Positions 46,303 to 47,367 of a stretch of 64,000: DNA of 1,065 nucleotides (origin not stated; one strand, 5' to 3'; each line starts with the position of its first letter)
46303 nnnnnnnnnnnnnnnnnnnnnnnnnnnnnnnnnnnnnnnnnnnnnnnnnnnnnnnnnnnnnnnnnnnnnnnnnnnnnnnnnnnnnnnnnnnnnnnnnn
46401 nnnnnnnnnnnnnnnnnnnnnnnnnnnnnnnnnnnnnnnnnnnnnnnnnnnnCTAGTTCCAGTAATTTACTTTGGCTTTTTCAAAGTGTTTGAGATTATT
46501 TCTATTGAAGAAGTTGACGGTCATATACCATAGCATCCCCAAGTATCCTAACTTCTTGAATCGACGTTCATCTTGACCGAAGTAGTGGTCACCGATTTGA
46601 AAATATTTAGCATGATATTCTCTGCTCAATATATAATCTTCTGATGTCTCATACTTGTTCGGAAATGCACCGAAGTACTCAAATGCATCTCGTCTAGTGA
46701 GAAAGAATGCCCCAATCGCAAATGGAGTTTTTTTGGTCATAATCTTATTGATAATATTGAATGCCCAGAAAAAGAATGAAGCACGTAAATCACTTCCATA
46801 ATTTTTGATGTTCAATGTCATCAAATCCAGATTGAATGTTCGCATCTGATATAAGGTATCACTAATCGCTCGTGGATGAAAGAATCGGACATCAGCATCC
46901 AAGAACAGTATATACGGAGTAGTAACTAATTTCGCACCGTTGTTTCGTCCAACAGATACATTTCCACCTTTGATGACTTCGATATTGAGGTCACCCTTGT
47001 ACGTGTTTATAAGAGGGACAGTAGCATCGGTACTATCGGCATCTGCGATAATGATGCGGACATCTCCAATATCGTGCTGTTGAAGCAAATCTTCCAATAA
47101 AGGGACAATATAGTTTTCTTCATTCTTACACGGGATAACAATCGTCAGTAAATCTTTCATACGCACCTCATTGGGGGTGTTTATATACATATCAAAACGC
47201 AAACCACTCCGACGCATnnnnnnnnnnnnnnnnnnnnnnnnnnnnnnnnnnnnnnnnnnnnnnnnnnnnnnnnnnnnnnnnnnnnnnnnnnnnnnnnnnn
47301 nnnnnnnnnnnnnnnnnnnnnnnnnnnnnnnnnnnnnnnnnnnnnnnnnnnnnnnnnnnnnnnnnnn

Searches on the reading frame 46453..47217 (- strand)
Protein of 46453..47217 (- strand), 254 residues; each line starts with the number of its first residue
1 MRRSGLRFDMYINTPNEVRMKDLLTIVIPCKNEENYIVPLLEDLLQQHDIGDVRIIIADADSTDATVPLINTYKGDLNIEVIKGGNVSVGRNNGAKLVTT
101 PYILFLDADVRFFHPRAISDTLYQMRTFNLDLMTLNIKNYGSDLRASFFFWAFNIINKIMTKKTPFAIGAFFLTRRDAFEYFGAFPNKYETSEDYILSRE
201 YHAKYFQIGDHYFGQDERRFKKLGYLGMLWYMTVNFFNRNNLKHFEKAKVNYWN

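Call 48: search_protein_families(library=ncbifam, proteins=[window:46453-47217:-], max_evalue=0.00001)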
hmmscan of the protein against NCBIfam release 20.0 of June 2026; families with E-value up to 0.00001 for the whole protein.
window:46453-47217:- (254 aa): 5 families
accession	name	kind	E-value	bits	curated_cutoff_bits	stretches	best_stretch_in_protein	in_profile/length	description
TIGR04283.1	glyco_like_mftF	equivalog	3.7e-17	62.7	182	1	24-233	1-202/221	TIGR04283 family arsenosugar biosynthesis glycosyltransferase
NF007482.0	PRK10073.1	equivalog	3.4e-10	39.4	423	1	21-138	5-123/334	glycosyltransferase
TIGR03965.1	mycofact_glyco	equivalog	6.3e-09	35.2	280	1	21-111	73-166/467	mycofactocin biosynthesis glycosyltransferase MftF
TIGR03469.1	HpnB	hypoth_equivalog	6.4e-08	32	379.25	1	24-183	46-227/386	hopene-associated glycosyltransferase HpnB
NF041875.1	EPS_EpsD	equivalog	5.6e-06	26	370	1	24-111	1-91/325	exopolysaccharide biosynthesis glycosyltransferase EpsD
